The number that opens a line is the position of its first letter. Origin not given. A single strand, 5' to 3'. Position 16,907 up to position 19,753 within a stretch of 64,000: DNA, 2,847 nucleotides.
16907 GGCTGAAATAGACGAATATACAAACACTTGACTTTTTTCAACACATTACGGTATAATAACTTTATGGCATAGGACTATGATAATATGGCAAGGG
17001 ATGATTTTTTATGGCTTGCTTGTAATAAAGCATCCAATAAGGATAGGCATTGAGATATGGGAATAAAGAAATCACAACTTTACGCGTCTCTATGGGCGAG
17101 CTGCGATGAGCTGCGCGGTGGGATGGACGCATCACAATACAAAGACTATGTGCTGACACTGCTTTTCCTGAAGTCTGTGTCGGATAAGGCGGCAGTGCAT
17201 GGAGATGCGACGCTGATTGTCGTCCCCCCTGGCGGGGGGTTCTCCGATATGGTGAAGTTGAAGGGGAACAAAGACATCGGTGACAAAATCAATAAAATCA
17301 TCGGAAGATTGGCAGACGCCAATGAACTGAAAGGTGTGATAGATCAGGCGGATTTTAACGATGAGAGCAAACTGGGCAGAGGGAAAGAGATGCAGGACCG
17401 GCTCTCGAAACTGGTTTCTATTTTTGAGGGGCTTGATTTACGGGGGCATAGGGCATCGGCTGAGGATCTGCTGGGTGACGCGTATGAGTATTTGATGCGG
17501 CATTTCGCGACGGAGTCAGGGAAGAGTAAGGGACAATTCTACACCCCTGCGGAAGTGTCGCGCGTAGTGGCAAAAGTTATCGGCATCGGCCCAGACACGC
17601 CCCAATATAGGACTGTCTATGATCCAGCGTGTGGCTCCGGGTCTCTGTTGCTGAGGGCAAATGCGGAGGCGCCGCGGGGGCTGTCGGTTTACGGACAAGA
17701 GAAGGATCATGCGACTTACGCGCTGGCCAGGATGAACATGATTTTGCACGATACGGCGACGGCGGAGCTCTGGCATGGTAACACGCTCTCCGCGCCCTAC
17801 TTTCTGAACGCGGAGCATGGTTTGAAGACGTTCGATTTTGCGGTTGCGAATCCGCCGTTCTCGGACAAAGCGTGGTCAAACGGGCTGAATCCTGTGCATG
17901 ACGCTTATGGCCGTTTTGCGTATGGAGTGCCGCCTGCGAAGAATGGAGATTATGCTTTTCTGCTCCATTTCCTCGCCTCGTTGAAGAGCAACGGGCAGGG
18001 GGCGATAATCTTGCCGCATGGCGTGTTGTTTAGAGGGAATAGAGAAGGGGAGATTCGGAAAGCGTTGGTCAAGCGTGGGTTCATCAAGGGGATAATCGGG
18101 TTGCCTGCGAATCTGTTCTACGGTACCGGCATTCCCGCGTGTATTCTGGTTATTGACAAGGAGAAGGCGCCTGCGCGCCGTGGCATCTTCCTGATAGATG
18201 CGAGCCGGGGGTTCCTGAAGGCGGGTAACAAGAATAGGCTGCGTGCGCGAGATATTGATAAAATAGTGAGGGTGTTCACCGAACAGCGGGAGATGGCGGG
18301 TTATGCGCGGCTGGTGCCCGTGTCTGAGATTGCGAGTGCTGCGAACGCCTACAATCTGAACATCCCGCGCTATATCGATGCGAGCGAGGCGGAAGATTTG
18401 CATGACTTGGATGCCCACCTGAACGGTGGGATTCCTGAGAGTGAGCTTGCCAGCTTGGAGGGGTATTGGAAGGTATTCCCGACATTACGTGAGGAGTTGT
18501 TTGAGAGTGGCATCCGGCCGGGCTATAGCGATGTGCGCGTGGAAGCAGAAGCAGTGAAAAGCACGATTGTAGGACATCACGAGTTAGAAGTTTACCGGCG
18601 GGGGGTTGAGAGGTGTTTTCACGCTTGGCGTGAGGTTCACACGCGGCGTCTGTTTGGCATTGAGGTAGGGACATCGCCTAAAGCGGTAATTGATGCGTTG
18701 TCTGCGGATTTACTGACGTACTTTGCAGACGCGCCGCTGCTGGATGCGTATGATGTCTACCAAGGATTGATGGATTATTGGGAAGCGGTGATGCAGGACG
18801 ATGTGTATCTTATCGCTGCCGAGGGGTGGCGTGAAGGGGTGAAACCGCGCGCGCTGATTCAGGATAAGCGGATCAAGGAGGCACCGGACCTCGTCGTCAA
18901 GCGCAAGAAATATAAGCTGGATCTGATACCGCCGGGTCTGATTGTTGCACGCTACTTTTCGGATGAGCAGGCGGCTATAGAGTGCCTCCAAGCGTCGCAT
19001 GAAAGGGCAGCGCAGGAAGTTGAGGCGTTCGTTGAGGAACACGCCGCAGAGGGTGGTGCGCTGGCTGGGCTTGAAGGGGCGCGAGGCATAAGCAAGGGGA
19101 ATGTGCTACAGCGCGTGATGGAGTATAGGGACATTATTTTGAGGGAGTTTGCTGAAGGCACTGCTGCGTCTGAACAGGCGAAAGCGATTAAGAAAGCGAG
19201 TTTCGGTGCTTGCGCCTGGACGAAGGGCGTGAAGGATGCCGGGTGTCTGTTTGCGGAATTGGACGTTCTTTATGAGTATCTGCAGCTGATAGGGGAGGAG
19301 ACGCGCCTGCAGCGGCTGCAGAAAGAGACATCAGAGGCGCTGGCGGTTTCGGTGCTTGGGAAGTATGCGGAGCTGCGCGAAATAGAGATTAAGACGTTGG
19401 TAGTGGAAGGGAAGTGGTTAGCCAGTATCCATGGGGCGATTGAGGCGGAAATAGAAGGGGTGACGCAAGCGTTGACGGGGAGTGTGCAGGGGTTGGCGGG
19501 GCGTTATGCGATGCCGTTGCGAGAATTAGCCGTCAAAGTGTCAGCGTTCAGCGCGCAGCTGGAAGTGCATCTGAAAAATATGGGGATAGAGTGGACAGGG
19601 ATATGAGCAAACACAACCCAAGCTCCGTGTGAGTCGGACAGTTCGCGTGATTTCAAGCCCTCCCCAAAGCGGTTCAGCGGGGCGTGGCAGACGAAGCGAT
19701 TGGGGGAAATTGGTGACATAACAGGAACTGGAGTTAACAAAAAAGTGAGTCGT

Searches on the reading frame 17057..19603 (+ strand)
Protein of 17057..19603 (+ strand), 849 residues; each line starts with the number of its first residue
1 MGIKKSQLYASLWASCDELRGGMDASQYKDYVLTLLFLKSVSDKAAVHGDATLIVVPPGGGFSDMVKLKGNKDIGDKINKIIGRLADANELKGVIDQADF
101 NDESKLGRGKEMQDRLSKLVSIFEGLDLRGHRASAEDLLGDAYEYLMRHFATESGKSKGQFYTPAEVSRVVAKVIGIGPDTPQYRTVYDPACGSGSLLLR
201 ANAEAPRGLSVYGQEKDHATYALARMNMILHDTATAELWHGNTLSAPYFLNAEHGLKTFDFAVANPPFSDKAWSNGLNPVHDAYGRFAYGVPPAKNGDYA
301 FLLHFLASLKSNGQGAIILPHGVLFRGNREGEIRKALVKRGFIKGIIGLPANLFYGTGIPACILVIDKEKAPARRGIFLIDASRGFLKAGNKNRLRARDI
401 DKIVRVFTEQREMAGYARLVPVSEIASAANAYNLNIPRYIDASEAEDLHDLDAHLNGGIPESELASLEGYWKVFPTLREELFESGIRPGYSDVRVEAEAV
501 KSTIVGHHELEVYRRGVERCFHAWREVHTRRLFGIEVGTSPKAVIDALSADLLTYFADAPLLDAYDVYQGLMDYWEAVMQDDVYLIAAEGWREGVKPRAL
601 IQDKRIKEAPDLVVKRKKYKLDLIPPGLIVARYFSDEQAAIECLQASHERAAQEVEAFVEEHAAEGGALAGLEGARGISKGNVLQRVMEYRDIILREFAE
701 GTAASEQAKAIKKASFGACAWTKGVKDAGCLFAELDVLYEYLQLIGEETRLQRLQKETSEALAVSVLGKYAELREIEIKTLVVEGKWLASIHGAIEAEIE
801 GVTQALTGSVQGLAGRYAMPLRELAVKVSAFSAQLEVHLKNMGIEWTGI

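Call 73: find_homologous_proteins(query=window:17057-19603:+, max_evalue=1e-50)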
Query window:17057-19603:+ (849 aa): 8000 proteins with E <= 1e-50 among 8000 candidates; the best 120 are listed.
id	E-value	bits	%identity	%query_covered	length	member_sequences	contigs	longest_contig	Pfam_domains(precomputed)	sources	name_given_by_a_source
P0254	0.0e+0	1903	99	100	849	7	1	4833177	PF02384.23,PF12161.15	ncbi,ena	-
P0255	0.0e+0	1257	67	99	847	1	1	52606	PF02384.23,PF12161.15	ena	-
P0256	0.0e+0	1226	66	99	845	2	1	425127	PF02384.23,PF12161.15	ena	-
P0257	0.0e+0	1219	65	99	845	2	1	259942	PF02384.23,PF01170.25,PF12161.15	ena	-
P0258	0.0e+0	1211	64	100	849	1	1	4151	PF02384.23,PF12161.15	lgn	-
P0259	0.0e+0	1211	63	100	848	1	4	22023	PF02384.23,PF12161.15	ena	-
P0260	0.0e+0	1211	64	99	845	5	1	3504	PF02384.23,PF12161.15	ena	-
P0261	0.0e+0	1210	64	100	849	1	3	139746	PF02384.23,PF12161.15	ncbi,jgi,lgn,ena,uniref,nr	ncbi:type I restriction-modification system subunit M [Methanoculleus sp. YWC-01]|jgi:type I restric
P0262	0.0e+0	1204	62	100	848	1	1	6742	PF02384.23,PF12161.15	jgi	-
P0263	0.0e+0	1204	63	100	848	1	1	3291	PF02384.23,PF12161.15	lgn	-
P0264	0.0e+0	1203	65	99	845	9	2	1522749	PF02384.23,PF12161.15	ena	-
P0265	0.0e+0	1200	64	100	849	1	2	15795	PF02384.23,PF12161.15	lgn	-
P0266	0.0e+0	1199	62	100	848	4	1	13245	PF02384.23,PF12161.15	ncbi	-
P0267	0.0e+0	1198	66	97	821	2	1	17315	PF02384.23,PF12161.15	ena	-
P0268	0.0e+0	1193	63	100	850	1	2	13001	PF02384.23,PF12161.15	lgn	-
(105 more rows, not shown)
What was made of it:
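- Tried and rejected: The ORF I chose turned out to be a Type I hsdM, which is horizontally mobile and uninformative (call 73).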
